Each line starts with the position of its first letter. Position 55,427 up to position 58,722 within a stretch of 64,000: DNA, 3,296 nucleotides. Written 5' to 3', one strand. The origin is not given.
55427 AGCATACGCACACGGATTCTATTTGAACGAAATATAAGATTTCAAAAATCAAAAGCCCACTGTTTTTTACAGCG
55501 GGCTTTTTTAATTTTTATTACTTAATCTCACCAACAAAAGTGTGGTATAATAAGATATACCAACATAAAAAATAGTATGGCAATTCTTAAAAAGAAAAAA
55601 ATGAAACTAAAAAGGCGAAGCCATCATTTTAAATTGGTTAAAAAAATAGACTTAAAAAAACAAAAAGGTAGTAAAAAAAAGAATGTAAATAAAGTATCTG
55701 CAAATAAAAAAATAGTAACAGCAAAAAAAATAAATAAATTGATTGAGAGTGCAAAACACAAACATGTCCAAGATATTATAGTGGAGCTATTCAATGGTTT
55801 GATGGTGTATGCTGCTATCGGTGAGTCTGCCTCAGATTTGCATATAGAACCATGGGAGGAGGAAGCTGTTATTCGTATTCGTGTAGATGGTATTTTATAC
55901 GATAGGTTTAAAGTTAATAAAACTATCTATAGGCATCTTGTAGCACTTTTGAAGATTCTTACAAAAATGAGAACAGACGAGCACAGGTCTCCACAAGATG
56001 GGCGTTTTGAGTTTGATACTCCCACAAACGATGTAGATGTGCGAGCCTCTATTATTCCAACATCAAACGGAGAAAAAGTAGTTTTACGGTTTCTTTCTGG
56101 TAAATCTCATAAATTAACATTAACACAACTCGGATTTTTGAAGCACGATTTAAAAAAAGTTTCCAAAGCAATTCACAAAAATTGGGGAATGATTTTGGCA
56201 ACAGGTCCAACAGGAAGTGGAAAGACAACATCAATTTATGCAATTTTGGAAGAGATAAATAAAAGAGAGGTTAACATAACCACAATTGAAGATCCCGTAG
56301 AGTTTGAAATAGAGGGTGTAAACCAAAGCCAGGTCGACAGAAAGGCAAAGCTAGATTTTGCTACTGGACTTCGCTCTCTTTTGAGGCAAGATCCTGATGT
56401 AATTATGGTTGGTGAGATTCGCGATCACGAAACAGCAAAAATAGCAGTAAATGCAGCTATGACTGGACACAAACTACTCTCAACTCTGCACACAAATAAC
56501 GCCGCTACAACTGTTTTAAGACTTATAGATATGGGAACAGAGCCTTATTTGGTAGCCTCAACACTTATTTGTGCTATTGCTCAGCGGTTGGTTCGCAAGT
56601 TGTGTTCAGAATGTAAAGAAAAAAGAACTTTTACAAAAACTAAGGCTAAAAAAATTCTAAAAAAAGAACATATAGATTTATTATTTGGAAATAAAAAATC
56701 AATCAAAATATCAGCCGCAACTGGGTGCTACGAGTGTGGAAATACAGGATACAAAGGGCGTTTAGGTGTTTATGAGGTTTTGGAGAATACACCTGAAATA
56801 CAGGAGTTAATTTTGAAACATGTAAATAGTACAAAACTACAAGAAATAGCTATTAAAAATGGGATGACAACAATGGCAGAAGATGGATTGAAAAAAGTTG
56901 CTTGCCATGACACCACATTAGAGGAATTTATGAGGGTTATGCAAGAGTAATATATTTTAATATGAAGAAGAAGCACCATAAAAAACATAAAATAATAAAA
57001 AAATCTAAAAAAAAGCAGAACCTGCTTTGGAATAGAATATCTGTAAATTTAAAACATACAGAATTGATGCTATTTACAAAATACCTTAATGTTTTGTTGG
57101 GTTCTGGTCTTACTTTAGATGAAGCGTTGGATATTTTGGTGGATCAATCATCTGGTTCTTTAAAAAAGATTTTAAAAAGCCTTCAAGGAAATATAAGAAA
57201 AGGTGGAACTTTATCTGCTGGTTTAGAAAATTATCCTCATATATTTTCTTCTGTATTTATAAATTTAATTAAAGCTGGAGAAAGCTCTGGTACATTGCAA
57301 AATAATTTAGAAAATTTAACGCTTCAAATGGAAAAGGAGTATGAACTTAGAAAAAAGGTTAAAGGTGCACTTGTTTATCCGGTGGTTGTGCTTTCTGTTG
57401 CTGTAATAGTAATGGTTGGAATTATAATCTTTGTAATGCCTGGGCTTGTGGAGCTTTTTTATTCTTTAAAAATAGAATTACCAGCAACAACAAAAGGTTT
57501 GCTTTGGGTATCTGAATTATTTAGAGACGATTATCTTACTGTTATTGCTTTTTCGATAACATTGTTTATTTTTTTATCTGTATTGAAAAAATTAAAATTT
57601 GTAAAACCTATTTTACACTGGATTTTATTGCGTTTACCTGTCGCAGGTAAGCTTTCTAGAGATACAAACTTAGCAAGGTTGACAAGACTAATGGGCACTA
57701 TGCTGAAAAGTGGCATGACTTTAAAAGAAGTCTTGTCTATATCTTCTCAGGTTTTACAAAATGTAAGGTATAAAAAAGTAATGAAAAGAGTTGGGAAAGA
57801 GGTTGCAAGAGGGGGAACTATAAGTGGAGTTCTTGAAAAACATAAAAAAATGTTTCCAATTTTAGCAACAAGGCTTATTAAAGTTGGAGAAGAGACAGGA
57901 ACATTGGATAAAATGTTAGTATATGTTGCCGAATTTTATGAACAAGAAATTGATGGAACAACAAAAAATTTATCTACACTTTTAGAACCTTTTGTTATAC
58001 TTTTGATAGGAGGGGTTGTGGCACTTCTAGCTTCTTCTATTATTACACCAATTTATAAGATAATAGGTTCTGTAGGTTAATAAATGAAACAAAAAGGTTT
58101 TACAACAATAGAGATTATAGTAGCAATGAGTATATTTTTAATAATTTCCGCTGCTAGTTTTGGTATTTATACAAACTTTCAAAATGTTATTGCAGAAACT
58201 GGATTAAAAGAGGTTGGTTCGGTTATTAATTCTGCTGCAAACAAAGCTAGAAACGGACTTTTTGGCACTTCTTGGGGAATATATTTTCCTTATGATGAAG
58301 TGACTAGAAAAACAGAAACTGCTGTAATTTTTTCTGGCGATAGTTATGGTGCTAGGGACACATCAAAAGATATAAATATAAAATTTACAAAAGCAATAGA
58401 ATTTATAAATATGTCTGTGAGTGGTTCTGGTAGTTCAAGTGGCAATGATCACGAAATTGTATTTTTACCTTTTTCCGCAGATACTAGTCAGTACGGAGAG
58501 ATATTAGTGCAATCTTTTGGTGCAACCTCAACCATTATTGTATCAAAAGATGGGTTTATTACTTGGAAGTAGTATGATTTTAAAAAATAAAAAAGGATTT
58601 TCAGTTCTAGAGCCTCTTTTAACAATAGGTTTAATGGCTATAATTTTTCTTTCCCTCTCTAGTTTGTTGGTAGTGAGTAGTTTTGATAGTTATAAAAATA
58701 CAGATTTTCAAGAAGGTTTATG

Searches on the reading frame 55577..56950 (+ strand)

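Call 57: search_protein_families(library=pfam, proteins=[window:55577-56950:+], max_evalue=0.0001)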
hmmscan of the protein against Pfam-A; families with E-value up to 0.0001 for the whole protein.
window:55577-56950:+ (457 aa): 1 family
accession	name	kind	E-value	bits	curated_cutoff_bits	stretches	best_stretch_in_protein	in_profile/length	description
PF00437.27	T2SSE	-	1.6e-121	405.9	24.9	1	67-453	7-370/370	Type II/IV secretion system protein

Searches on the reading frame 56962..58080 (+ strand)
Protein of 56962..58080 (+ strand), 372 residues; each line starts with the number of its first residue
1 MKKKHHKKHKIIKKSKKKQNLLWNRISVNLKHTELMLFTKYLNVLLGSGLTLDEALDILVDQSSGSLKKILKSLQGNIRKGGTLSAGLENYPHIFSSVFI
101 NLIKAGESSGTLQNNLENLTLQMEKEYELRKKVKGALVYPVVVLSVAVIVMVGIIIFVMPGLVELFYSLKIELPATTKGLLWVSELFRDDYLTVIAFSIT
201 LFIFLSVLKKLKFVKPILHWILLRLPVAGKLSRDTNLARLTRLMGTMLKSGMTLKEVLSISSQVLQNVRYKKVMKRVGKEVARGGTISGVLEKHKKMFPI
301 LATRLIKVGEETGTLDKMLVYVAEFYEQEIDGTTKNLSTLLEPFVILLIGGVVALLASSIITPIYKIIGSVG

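Call 57: search_protein_families(library=pfam, proteins=[window:56962-58080:+], max_evalue=0.0001)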
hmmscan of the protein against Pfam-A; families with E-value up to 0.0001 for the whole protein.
window:56962-58080:+ (372 aa): 1 family
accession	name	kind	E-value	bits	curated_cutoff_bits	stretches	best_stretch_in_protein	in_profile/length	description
PF00482.28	T2SSF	-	1.3e-57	193.6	25.2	2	38-160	1-125/125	Type II secretion system (T2SS), protein F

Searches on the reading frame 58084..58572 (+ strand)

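Call 57: search_protein_families(library=pfam, proteins=[window:58084-58572:+], max_evalue=0.0001)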
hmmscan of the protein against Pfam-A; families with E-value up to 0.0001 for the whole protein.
window:58084-58572:+ (162 aa): 1 family
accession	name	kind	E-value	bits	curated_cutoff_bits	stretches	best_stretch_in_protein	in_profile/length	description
PF07963.17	N_methyl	-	2.2e-05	24.2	21.2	1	1-25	2-26/27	Prokaryotic N-terminal methylation motif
